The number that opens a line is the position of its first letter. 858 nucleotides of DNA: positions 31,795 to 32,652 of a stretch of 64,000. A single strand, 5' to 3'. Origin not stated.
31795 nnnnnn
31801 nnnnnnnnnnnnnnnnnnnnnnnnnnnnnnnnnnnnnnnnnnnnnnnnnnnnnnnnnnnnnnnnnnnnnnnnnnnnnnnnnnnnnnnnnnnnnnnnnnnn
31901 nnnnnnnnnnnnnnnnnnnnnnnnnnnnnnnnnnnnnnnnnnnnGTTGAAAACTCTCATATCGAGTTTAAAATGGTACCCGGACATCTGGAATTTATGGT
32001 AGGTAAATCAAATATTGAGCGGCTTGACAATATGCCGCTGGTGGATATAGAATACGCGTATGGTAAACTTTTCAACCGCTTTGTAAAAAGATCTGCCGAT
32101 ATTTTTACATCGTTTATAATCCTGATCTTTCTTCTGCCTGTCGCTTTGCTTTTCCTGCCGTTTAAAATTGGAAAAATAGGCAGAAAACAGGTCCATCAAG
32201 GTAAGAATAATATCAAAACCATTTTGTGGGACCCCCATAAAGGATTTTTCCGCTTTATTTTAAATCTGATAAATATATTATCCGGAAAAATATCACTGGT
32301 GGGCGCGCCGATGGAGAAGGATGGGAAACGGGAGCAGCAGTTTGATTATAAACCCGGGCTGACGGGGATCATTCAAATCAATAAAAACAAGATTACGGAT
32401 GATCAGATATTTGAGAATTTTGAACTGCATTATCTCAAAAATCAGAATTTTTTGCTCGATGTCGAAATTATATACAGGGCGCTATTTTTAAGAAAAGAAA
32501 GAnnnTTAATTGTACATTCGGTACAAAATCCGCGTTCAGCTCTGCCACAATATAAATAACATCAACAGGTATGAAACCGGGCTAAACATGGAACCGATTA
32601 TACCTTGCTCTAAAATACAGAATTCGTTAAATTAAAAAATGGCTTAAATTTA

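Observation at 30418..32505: GT2 glycosyltransferase fused to a second, more degenerate WbaP-like module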

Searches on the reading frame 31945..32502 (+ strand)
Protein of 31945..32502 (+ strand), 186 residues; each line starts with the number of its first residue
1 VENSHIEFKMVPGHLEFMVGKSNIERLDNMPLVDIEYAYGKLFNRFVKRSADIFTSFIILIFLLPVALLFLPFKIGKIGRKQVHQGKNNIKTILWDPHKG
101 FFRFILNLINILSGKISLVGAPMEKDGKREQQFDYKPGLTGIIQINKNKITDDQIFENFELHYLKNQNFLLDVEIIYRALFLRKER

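Call 9: search_solved_structures(query=window:31945-32502:+, max_evalue=1, show_alignments=5)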
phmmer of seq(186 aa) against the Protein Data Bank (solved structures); distinct sequences matched with E-value up to 1: 8.
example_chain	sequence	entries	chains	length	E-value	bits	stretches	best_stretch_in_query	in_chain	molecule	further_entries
8g1n_A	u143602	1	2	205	5.7e-08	36.2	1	108-177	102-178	N,N'-diacetylbacilliosaminyl-1-phosphate transferase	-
8e37_B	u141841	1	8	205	6.2e-08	36.1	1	108-179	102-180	N,N'-diacetylbacilliosaminyl-1-phosphate transferase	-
8t53_A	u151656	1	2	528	1e-06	32.1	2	107-179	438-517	Undecaprenyl-phosphate galactose phosphotransferase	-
30us_A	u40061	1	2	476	3e-05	27.4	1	107-180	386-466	UDP-Gal::undecaprenolphosphate Gal-1-P transferase WbaP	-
9s7s_A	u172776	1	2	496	3.5e-05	27.2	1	107-180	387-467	UDP-Gal::undecaprenolphosphate Gal-1-P transferase WbaP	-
30wc_A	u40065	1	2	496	3.5e-05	27.2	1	107-180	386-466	Undecaprenyl-phosphate galactose phosphotransferase WbaP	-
9s8l_A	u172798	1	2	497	3.5e-05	27.2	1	107-180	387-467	UDP-Gal::undecaprenolphosphate Gal-1-P transferase WbaP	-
7dmb_A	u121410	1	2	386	0.64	13.3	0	85-141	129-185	Putative methyltransferase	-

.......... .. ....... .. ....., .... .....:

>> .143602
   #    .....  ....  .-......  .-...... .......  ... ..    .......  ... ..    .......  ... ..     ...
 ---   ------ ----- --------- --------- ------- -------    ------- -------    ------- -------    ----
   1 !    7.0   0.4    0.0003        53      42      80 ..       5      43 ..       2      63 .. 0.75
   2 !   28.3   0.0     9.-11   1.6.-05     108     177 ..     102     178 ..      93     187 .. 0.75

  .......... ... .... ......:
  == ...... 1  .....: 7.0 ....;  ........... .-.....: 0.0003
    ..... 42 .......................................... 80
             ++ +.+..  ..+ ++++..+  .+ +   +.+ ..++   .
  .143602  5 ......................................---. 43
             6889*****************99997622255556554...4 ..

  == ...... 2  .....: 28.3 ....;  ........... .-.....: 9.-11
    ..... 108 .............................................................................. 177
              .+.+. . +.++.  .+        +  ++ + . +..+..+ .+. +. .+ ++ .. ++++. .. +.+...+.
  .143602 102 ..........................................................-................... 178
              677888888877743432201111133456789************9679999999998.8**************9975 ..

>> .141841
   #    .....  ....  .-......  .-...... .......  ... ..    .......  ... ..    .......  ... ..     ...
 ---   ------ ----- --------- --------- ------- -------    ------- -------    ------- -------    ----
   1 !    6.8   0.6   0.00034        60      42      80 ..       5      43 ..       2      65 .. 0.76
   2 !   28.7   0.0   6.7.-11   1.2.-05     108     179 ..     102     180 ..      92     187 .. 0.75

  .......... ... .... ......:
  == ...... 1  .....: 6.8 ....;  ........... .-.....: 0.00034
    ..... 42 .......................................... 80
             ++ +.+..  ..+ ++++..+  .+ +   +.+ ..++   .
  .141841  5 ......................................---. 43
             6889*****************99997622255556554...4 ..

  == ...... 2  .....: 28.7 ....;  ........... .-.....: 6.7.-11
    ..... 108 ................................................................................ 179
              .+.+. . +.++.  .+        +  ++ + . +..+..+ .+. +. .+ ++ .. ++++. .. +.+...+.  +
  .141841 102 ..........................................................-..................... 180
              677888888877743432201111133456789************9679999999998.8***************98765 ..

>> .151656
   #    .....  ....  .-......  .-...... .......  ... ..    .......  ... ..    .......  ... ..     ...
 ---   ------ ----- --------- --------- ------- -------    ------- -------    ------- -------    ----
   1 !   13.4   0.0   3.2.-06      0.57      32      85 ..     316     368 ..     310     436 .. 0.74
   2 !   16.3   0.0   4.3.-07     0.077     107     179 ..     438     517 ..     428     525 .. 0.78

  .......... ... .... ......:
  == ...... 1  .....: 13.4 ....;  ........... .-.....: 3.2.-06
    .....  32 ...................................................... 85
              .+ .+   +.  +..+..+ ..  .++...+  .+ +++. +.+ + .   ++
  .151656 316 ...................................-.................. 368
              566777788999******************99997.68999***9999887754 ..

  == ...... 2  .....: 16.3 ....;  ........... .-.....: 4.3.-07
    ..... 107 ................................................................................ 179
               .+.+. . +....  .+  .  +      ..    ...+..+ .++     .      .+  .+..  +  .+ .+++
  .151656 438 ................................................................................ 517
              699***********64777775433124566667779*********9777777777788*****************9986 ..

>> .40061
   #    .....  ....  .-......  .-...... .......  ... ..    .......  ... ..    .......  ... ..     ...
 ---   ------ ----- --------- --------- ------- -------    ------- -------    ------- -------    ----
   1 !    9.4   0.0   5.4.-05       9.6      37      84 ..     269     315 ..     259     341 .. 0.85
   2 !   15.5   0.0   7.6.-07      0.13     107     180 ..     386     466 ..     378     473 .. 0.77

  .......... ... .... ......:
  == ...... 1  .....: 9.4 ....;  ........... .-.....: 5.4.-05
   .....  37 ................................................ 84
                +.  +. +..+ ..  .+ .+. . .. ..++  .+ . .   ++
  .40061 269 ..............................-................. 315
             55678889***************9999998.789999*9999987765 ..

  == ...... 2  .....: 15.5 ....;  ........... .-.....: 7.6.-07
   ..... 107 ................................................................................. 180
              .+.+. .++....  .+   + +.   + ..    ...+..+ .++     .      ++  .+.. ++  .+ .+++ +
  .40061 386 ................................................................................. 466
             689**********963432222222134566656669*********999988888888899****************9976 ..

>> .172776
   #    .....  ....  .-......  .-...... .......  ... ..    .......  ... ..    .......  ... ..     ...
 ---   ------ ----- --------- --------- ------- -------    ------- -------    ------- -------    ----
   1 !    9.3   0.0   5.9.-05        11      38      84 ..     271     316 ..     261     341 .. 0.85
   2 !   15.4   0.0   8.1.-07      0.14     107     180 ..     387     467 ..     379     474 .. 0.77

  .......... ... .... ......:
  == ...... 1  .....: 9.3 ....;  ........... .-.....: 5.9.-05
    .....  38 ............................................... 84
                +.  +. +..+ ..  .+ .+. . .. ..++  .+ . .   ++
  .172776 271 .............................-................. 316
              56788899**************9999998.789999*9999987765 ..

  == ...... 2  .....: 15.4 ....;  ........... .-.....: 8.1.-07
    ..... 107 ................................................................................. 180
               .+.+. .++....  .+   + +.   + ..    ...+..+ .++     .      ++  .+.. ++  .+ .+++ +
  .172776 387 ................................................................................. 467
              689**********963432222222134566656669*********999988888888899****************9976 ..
